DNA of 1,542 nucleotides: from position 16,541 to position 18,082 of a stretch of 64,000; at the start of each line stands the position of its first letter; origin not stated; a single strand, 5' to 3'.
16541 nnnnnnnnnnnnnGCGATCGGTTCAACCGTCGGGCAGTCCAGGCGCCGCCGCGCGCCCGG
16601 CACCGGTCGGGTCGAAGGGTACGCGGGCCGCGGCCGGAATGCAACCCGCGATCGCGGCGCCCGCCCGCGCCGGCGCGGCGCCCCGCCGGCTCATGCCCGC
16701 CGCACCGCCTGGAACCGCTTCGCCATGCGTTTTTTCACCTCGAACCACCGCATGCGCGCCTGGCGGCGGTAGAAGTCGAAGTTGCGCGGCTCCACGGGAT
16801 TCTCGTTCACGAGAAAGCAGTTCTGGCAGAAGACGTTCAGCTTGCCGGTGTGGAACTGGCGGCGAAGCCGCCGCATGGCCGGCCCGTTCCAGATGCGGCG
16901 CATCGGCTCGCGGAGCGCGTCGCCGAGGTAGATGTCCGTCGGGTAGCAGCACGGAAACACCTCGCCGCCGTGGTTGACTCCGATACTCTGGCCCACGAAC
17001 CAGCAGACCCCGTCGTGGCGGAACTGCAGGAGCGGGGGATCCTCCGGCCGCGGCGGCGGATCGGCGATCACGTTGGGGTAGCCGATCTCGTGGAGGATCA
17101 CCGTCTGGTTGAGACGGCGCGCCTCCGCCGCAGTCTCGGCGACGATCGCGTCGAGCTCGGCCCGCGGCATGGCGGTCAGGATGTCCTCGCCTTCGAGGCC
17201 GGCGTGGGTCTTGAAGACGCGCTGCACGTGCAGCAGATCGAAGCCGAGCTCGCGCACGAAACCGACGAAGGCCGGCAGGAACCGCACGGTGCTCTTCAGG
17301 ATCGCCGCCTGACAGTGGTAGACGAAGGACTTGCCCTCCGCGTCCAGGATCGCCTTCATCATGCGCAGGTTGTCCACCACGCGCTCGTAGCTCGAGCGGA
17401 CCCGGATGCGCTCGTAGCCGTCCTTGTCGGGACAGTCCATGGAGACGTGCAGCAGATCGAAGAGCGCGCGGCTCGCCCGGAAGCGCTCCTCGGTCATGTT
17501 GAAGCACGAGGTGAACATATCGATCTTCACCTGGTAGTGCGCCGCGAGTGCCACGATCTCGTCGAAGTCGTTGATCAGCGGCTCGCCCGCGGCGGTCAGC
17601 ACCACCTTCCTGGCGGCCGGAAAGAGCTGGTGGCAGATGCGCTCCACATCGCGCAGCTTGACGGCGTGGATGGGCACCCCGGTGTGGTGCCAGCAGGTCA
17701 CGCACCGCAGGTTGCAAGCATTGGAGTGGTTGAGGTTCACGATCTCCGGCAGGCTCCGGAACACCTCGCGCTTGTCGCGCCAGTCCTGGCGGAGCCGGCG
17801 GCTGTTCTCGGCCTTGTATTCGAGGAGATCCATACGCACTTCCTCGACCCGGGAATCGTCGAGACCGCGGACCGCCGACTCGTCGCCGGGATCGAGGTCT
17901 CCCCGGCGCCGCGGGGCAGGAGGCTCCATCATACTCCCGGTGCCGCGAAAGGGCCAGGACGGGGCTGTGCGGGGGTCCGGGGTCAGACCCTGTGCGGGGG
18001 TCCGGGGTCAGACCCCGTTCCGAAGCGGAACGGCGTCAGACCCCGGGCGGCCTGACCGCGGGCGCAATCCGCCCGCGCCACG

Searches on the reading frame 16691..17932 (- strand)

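Call 44: search_protein_families(library=pfam, proteins=[window:16691-17932:-], max_evalue=0.0001)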
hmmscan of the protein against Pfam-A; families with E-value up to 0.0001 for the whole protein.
window:16691-17932:- (413 aa): 2 families
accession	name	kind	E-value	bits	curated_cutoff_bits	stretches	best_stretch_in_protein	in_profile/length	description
PF04055.27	Radical_SAM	-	4.9e-13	50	29.5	1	67-195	1-139/166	Radical SAM superfamily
PF13186.11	SPASM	-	6.9e-12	45.9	21.5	1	310-372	1-66/67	Iron-sulfur cluster-binding domain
